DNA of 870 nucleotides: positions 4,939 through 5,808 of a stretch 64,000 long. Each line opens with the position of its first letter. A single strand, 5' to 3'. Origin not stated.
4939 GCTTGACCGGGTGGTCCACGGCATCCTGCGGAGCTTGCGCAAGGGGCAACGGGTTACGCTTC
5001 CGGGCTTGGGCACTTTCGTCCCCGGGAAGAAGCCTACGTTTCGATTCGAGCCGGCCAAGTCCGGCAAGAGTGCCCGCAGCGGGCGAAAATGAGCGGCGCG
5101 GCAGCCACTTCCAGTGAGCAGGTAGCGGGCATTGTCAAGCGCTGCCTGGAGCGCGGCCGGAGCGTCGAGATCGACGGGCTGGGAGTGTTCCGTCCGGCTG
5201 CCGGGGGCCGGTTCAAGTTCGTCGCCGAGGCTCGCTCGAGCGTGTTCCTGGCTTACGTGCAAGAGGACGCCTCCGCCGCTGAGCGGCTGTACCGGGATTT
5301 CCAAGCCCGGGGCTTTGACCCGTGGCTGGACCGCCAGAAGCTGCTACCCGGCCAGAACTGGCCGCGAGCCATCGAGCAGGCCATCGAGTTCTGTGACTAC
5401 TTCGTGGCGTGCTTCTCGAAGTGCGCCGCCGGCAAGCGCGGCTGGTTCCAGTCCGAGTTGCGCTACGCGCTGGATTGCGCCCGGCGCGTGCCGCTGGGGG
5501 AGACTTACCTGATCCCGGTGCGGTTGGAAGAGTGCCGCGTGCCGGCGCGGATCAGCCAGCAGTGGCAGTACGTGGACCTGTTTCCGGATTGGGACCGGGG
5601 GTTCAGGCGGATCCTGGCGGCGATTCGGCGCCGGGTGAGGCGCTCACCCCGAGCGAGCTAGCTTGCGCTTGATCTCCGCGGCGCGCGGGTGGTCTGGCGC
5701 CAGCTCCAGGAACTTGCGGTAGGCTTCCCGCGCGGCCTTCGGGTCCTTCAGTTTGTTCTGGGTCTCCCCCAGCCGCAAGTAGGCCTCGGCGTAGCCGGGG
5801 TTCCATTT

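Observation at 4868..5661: Two-gene module: small HU-fold-like protein translationally coupled to an HU-like/TIR fusion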

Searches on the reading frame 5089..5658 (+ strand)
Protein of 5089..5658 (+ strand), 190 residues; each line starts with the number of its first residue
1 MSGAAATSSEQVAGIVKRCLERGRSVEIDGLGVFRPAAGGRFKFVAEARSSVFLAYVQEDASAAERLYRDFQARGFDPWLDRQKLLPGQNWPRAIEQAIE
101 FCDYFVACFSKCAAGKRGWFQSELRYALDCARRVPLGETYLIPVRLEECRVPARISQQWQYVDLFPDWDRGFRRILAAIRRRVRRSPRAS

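Call 3: search_protein_families(library=pfam, proteins=[window:5089-5658:+], max_evalue=1)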
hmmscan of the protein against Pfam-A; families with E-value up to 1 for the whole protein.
window:5089-5658:+ (190 aa): 5 families
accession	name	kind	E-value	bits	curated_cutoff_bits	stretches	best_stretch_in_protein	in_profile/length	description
PF13676.11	TIR_2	-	4.9e-27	95.3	28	1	52-176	1-122/122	TIR domain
PF01582.25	TIR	-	3.3e-07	30.7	21.3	1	64-146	18-96/179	TIR domain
PF18291.6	HU-HIG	-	0.046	14.2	26.2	1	16-40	63-87/125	HU domain fused to wHTH, Ig, or Glycine-rich motif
PF18175.6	HU-CCDC81_bac_2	-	0.069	13.5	35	1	15-47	28-60/70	CCDC81-like prokaryotic HU domain 2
PF14908.11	HU-CCDC81_euk_1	-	0.3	11.6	26.1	1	15-34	34-53/89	CCDC81 eukaryotic HU domain 1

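Call 4: search_protein_families(library=padloc, proteins=[window:5089-5658:+], max_evalue=1)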
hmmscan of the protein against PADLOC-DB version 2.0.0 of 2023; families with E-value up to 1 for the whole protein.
window:5089-5658:+ (190 aa): 10 families
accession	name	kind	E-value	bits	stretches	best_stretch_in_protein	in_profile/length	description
PDLC02403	Aga_TIR-PNTD1-PNTD2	-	4.4e-14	50.4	1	72-181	26-133/443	Class I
PDLC02421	Aga_TIR-PNTD1-PNTD2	-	4.7e-13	47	1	48-178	2-131/430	Class I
PDLC02012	SAVED5--SAVED_TIR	-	8.1e-08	29.8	1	49-100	13-63/404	-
PDLC02416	Aga_REase-TIR-PNTD1-PNTD2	-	1e-07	29.1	1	45-182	151-281/572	Class I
PDLC02400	Aga_TIR-PNTD1-PNTD2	-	2.2e-07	27.5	1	67-182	205-318/639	Class I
PDLC05062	PDC-S66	-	1.2e-05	23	1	48-125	147-224/282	-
PDLC00434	ThsB1|ThsB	-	0.001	16.3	1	42-95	132-185/396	TIR-like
PDLC00420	ThsB1|ThsB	-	0.029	11.5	1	53-186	5-145/319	TIR-like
PDLC00727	Effector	-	0.037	10.5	1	50-99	174-223/590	TIR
PDLC03957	bSEFIR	-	0.046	11.5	1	71-104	63-96/412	-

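Call 5: search_protein_families(library=ncbifam, proteins=[window:5089-5658:+], max_evalue=1)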
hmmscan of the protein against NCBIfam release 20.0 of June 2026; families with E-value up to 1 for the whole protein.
window:5089-5658:+ (190 aa): 3 families
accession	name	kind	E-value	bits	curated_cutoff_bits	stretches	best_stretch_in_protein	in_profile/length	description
NF058526.1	Thoeris_type3_ThcB4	equivalog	2.9e-07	29.7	220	1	51-128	129-206/375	Thoeris type III anti-phage system protein ThcB4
NF042941.1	Retron_TIR_antiphage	equivalog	8.8e-05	21.5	600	1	51-129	341-419/464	TIR domain-containing anti-phage reverse transcriptase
TIGR01201.1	HU_rel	subfamily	0.0013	18.6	68.6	1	11-47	57-93/170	HU family DNA-binding protein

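Call 6: find_homologous_proteins(query=window:5089-5658:+)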
Query window:5089-5658:+ (190 aa): 4317 proteins with E <= 0.001 among 4770 candidates; the best 120 are listed.
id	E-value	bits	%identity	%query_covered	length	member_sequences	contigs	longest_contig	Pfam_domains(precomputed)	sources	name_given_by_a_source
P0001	8.3e-116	402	95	100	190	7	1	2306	PF01582.26,PF13676.12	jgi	jgi:hypothetical protein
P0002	5.7e-105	367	87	100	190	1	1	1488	PF01582.26,PF13676.12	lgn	-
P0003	2.2e-89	316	74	98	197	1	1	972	PF01582.26,PF13676.12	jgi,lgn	-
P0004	2.7e-89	316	75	91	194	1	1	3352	PF01582.26,PF13676.12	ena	-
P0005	4.8e-88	312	75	88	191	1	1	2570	PF01582.26,PF13676.12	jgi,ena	-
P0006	1.3e-87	310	75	96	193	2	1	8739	PF01582.26,PF13676.12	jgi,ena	-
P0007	1.9e-86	307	73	95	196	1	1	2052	PF01582.26,PF13676.12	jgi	jgi:hypothetical protein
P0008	6.6e-86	305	73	96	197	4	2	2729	PF01582.26,PF13676.12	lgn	-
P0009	4.3e-85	302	71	96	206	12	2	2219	PF01582.26,PF13676.12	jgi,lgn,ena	-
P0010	9.1e-85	301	70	100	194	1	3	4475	PF01582.26,PF13676.12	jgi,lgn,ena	-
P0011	1.1e-84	301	72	94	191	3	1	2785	PF01582.26,PF13676.12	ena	-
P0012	2.7e-84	299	72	88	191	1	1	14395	PF01582.26,PF13676.12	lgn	-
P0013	8.7e-84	298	73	95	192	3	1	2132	PF01582.26,PF13676.12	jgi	jgi:hypothetical protein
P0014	1.9e-83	297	70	97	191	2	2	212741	PF01582.26,PF13676.12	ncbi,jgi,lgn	jgi:hypothetical protein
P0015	2.3e-83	296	72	95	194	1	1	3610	PF01582.26,PF13676.12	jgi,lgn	-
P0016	6.0e-83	295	75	92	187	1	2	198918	PF01582.26,PF13676.12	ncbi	-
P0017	7.4e-83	295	72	96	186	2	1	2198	PF01582.26,PF13676.12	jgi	-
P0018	4.3e-82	292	74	93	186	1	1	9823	PF01582.26,PF13676.12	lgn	-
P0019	5.1e-82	292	73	93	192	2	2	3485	PF01582.26,PF13676.12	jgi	-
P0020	7.6e-82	292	72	95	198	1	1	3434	PF01582.26,PF13676.12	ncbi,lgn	-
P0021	2.5e-81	290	72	92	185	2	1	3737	PF01582.26,PF13676.12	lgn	-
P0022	9.3e-80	285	68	98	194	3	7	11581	PF01582.26,PF13676.12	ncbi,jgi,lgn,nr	ncbi:MAG: TIR domain-containing protein [Acidobacteria bacterium]|nr:TIR domain-containing protein [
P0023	1.1e-79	284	72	92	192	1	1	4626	PF01582.26,PF13676.12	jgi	jgi:hypothetical protein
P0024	3.4e-79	283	68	99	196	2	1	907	PF01582.26,PF13676.12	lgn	-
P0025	3.8e-79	283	73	91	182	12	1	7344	PF01582.26,PF13676.12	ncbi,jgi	jgi:hypothetical protein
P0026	6.0e-79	282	73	92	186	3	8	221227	PF13676.12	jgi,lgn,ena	jgi:hypothetical protein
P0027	1.1e-78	281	72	92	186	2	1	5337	PF01582.26,PF13676.12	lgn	-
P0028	1.2e-78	281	70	97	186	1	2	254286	PF01582.26,PF13676.12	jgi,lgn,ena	-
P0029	2.4e-78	280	63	100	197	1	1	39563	PF01582.26,PF13676.12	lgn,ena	-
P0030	3.2e-78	280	71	93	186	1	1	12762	PF13676.12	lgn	-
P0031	8.1e-78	278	70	92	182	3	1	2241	PF01582.26,PF13676.12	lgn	-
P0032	1.1e-77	278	68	94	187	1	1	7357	PF01582.26,PF13676.12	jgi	jgi:hypothetical protein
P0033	1.1e-77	278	66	99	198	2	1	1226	PF01582.26,PF13676.12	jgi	jgi:hypothetical protein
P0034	1.4e-77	278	68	96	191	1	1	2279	PF01582.26,PF13676.12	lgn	-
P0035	1.5e-77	277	73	89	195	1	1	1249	PF13676.12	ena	-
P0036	1.6e-77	277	69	96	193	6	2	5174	PF13676.12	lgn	-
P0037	2.1e-77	277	66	97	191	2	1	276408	PF01582.26,PF13676.12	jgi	jgi:hypothetical protein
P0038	3.2e-77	276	70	92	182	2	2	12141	PF01582.26,PF13676.12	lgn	-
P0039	3.9e-77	276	71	91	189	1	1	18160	PF01582.26,PF13676.12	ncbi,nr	ncbi:MAG: toll/interleukin-1 receptor domain-containing protein [Bryobacterales bacterium]|nr:toll/i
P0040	9.7e-77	275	64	99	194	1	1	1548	PF01582.26,PF13676.12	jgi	jgi:hypothetical protein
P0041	1.1e-76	275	64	96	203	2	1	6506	PF13676.12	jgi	-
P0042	1.2e-76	275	67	94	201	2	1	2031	PF01582.26,PF13676.12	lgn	-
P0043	1.2e-76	275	68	96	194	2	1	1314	PF01582.26,PF13676.12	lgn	-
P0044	1.3e-76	274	69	87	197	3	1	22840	PF01582.26,PF13676.12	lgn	-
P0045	2.7e-76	273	66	96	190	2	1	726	PF01582.26,PF13676.12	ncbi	-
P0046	2.7e-76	273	62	100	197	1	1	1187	PF01582.26,PF13676.12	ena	-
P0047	3.7e-76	273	66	93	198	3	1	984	PF13676.12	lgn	-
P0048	4.5e-76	273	64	93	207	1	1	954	PF13676.12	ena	-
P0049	4.7e-76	273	61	100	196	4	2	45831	PF01582.26,PF13676.12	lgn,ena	-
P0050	5.1e-76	273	66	95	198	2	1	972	PF13676.12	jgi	-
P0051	7.3e-76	272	66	97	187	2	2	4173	PF01582.26,PF13676.12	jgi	jgi:hypothetical protein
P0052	8.5e-76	272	69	93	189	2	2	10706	PF01582.26,PF13676.12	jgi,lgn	-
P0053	1.1e-75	271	67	94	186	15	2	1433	PF01582.26,PF13676.12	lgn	-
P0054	1.3e-75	271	67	95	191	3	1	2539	PF01582.26,PF13676.12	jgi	jgi:hypothetical protein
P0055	1.4e-75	271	63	99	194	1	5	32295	PF01582.26,PF13676.12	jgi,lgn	jgi:hypothetical protein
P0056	1.4e-75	271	67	97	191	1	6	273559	PF01582.26,PF13676.12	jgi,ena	jgi:hypothetical protein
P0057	2.1e-75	271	63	98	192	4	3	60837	PF13676.12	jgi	jgi:hypothetical protein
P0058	2.1e-75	270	64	96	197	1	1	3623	PF01582.26,PF13676.12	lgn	-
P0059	2.4e-75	270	63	96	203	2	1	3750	PF01582.26,PF13676.12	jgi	jgi:TIR domain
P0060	2.5e-75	270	66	92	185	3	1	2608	PF01582.26,PF13676.12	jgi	jgi:hypothetical protein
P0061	2.7e-75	270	66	96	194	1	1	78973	PF01582.26,PF13676.12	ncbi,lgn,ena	-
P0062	2.9e-75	270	69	91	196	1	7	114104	PF01582.26,PF13676.12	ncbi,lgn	ncbi:MAG: toll/interleukin-1 receptor domain-containing protein [Acidobacteriota bacterium]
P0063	3.1e-75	270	66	97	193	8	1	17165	PF01582.26,PF13676.12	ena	-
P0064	3.5e-75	270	65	99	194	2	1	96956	PF01582.26,PF13676.12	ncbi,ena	-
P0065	3.5e-75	270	64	99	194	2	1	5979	PF13676.12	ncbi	-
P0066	5.0e-75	269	67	92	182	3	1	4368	PF13676.12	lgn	-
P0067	5.4e-75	269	64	96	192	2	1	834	PF13676.12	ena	-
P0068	6.3e-75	269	65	94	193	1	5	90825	PF13676.12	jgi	jgi:hypothetical protein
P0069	7.3e-75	269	64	100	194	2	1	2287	PF01582.26,PF13676.12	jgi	jgi:hypothetical protein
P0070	8.8e-75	268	70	91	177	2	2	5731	PF01582.26,PF13676.12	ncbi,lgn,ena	ncbi:MAG: TIR domain-containing protein [Acidobacteriota bacterium]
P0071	9.7e-75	268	68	93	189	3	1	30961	PF01582.26,PF13676.12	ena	-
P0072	1.0e-74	268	63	98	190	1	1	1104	PF01582.26,PF13676.12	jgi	-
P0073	1.2e-74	268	64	100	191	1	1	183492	PF01582.26,PF13676.12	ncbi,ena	-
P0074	1.2e-74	268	66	98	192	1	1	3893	PF13676.12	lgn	-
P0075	1.6e-74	268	68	92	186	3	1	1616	PF01582.26,PF13676.12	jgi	-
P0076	1.7e-74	268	60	97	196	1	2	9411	PF01582.26,PF13676.12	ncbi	-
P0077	2.0e-74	267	62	97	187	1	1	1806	PF01582.26,PF13676.12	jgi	jgi:hypothetical protein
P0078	2.3e-74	267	66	92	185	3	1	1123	PF01582.26,PF13676.12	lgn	-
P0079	2.8e-74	267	61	98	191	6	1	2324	PF13676.12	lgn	-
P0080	2.9e-74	267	64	87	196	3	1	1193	PF01582.26,PF13676.12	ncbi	-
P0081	3.4e-74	267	63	95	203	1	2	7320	PF13676.12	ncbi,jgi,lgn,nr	ncbi:MAG: TIR domain-containing protein [Bryobacterales bacterium]|nr:TIR domain-containing protein 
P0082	3.5e-74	267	62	99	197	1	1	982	PF01582.26,PF13676.12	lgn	-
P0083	3.6e-74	266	64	97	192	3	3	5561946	PF01582.26,PF13676.12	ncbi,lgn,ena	-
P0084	3.7e-74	266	64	100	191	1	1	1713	PF01582.26,PF13676.12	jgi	jgi:hypothetical protein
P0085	3.8e-74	266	66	94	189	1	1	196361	PF01582.26,PF13676.12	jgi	jgi:TIR domain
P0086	4.8e-74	266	62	94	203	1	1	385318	PF01582.26,PF13676.12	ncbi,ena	-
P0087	6.1e-74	266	64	100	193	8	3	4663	PF01582.26,PF13676.12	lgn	-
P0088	6.7e-74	266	61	99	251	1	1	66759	PF01582.26,PF13676.12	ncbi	-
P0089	7.9e-74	265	60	98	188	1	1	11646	PF01582.26,PF13676.12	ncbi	-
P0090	9.3e-74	265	63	99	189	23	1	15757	PF01582.26,PF13676.12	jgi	jgi:hypothetical protein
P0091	1.1e-73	265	62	97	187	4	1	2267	PF01582.26,PF13676.12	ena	-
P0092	1.3e-73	265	64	97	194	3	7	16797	PF01582.26,PF13676.12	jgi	jgi:hypothetical protein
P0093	1.4e-73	265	60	98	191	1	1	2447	PF13676.12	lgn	-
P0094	1.6e-73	264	65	98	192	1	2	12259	PF01582.26,PF13676.12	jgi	jgi:hypothetical protein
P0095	1.7e-73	264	66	95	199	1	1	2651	PF01582.26,PF13676.12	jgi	jgi:hypothetical protein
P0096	2.2e-73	264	65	94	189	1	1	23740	PF01582.26,PF13676.12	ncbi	-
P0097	2.5e-73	264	60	99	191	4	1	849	PF01582.26,PF13676.12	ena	-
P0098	2.7e-73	264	64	97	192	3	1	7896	PF01582.26,PF13676.12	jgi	jgi:hypothetical protein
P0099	3.3e-73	263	66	97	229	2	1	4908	PF13676.12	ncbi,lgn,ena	ncbi:MAG: toll/interleukin-1 receptor domain-containing protein [Bryobacteraceae bacterium]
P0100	3.9e-73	263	61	97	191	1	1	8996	PF01582.26,PF13676.12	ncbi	-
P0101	4.4e-73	263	60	97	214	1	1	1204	PF01582.26,PF13676.12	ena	-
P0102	4.5e-73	263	63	100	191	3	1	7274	PF01582.26,PF13676.12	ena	-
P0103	4.6e-73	263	62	97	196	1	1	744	PF13676.12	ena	-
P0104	5.5e-73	263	61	99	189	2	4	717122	PF13676.12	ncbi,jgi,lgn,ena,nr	ncbi:MAG TPA: toll/interleukin-1 receptor domain-containing protein [Bryobacteraceae bacterium]|nr:t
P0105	7.0e-73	262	62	96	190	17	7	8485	PF01582.26,PF13676.12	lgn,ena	-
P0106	7.2e-73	262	63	94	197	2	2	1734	PF01582.26,PF13676.12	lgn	-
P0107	7.8e-73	262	62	95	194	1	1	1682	PF01582.26,PF13676.12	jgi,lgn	-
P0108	8.1e-73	262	65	93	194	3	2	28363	PF01582.26,PF13676.12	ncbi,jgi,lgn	-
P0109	1.0e-72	262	61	97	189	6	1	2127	PF01582.26,PF13676.12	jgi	-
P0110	1.1e-72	262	60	100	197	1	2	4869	PF01582.26,PF13676.12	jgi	jgi:hypothetical protein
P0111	1.2e-72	262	63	94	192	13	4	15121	PF01582.26,PF13676.12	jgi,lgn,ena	-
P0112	1.2e-72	261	61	94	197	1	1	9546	PF01582.26,PF13676.12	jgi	jgi:TIR domain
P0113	1.2e-72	261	63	94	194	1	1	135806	PF01582.26,PF13676.12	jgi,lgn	jgi:hypothetical protein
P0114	1.3e-72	261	61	97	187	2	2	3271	PF01582.26,PF13676.12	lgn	-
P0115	1.3e-72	261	64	85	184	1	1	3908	PF13676.12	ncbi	-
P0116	1.4e-72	261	64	94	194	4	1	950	PF01582.26,PF13676.12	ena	-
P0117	1.6e-72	261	61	95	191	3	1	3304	PF01582.26,PF13676.12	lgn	-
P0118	1.6e-72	261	59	97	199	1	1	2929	PF01582.26,PF13676.12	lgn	-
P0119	1.7e-72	261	61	97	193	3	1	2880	PF01582.26,PF13676.12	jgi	jgi:hypothetical protein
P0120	1.8e-72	261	63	98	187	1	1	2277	PF13676.12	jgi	jgi:hypothetical protein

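Call 7: find_related_loci(query=window:5089-5658:+, collection=genome_contigs, flank=6000)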
Query window:5089-5658:+ (190 aa) in genome_contigs; peptide patterns used: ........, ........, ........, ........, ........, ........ (x = any residue, [..] = any of these).
293 stretches matched a pattern; 150 encode a relative of the query (tblastn E <= 1e-3); the best 80 are kept; 80 distinct loci.
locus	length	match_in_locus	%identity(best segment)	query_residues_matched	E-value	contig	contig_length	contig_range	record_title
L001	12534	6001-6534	75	4-181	3e-85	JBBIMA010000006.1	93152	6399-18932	MAG: Solibacteraceae bacterium isolate BR2S70218_bin_221 NODE_303_length_93152_cov_7.164474, whole genome shotgun sequen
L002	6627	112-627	73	10-181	1e-81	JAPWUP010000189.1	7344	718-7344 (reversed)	MAG: Bryobacteraceae bacterium isolate RSWS6 scaffold_2374_c1, whole genome shotgun sequence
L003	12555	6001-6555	66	1-185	4e-81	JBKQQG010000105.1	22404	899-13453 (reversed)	MAG: Bryobacteraceae bacterium isolate MGr1A1B1C__bin_88 MGr1A1B1C_000000309616, whole genome shotgun sequence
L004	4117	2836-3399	68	1-187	6e-80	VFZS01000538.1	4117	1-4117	MAG: Acidobacteria bacterium isolate K_DeepCast_250m_m1_110 K_DeepCast_250m_m1_110_Ga0194125_10049243, whole genome shot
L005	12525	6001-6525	69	7-181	3e-79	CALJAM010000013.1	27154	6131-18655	MAG: uncultured Bryobacteraceae bacterium isolate S1_Bin_MAXBIN__189_1 genome assembly, contig: c_000001070816, whole ge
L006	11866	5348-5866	71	1-172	9e-79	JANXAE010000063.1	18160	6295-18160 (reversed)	MAG: Bryobacteraceae bacterium isolate SKYB110 NODE_63_length_18160_cov_4.255986, whole genome shotgun sequence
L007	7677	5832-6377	66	4-185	8e-79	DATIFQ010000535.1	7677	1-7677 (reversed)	MAG TPA_asm: Bryobacteraceae bacterium isolate SMAG_U16399 k141_760770, whole genome shotgun sequence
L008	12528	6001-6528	68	4-179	4e-78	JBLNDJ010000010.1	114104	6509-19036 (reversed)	MAG: Acidobacteriota bacterium isolate MAG102 PRJNA950955_bin11_renamed_9, whole genome shotgun sequence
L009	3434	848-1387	72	1-180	5e-78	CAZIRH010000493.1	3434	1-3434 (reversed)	MAG TPA_asm: uncultured Solibacteraceae bacterium isolate binchicken_co376_52 genome assembly, contig: NODE_45427_length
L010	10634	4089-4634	65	4-185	2e-77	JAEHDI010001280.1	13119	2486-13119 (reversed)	MAG: Bryobacterales bacterium isolate EFPC_158 k127_24984362, whole genome shotgun sequence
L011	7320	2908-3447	63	11-190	3e-76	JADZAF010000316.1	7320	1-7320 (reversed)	MAG: Bryobacterales bacterium isolate SJ613 c_000000934143, whole genome shotgun sequence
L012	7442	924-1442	66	7-179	8e-76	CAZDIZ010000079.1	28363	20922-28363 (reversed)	MAG TPA_asm: uncultured Solibacteraceae bacterium isolate binchicken_co20_389 genome assembly, contig: NODE_3499_length_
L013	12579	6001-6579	61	1-189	7e-76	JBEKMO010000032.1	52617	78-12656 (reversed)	MAG: Bryobacteraceae bacterium isolate SPRUCE 396 SPRUCE_396_32, whole genome shotgun sequence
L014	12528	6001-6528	65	1-176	3e-75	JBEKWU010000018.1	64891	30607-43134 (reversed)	MAG: Bryobacteraceae bacterium isolate SPRUCE 635 SPRUCE_635_18, whole genome shotgun sequence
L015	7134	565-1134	63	1-190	1e-75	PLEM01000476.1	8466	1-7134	MAG: Bryobacterales bacterium isolate fen_235 73.20111000_E3D.16_contig_16901, whole genome shotgun sequence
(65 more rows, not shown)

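Call 24: search_solved_structures(query=A2, max_evalue=0.01, show_alignments=3)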
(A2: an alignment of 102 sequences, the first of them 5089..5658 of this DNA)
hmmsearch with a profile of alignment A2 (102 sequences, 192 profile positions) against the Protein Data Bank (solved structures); distinct sequences matched with E-value up to 0.01: 9.
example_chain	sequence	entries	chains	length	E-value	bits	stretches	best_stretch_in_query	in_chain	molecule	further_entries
8j8h_B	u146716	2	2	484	2.2e-07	33.7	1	46-186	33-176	TIR domain-containing protein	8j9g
8z92_E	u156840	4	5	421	6.2e-07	32.2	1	49-186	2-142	TIR domain-containing protein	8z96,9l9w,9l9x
8ifk_A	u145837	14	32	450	7.1e-07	32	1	49-186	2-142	TIR domain-containing protein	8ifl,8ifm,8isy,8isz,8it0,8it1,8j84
8u7b_B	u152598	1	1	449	7.4e-07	31.9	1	49-186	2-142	TIR domain-containing protein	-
8j7s_B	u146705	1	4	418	4.1e-06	29.5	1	49-187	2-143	TIR domain-containing protein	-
8fex_A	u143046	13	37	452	4.8e-06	29.3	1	49-187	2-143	TIR-APAZ | TIR domain-containing protein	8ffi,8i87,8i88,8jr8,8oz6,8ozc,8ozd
8sp0_A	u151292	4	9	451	8e-06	28.6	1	49-187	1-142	TIR-APAZ | TIR domain-containing protein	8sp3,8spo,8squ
8qlo_A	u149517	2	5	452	2.8e-05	26.8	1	47-187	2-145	Toll/interleukin-1 receptor domain-containing protein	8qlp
3h16_A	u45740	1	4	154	6.3e-05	25.7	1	50-123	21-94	TIR protein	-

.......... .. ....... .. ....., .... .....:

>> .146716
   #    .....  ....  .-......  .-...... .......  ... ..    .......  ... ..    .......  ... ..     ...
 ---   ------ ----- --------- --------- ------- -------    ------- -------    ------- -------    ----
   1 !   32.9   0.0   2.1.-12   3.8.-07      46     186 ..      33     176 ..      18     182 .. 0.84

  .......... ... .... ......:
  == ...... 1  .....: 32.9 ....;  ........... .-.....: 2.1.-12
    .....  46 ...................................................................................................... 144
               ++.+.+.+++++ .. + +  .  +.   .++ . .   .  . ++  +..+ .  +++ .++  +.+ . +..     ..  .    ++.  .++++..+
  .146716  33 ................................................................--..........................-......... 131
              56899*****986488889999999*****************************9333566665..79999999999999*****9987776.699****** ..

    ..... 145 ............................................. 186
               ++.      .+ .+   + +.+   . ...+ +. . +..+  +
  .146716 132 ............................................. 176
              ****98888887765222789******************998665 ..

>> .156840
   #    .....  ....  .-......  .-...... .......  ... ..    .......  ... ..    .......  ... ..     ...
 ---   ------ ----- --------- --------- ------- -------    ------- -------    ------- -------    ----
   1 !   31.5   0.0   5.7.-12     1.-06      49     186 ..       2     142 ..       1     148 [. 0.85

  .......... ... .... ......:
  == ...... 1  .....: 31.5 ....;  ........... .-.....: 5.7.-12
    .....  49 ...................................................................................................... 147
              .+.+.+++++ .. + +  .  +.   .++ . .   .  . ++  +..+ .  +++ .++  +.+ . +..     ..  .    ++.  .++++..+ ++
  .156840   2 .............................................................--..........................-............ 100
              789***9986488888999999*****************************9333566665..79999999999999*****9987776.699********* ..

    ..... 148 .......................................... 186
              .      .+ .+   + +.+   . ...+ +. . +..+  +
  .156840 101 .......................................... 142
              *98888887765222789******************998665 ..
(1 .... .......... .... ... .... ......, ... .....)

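Call 27: predict_structure(alignment_id=A2)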
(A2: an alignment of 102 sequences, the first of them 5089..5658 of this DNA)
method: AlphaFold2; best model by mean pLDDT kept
length: 190 residues; sequences in the alignment: 102
mean_pLDDT: 77.3   pTM: 0.71
mean pLDDT of the five models: 77.3, 74.4, 72.6, 72.6, 71.0
residues with pLDDT >= 90: 38; 70-90: 110; 50-70: 28; < 50: 14
segments of 3 or more residues with pLDDT < 50: 1-6, 119-121, 187-190
pLDDT, mean of each block of 10 residues (from residue 1): 50 83 79 81 79 88 94 90 72 75 86 65 67 65 88 71 93 90 52
secondary structure, 60 per line:
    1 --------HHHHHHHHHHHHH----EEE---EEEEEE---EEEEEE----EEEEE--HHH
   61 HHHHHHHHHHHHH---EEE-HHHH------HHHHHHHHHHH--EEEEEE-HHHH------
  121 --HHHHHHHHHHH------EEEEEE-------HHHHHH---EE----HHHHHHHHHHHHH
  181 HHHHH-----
elements in order: H9-21 E26-28 E32-37 E41-46 E51-55 H58-73 E77-79 H81-84 H91-101 E104-109 H111-114 H123-133 E140-145 H153-158 H168-185
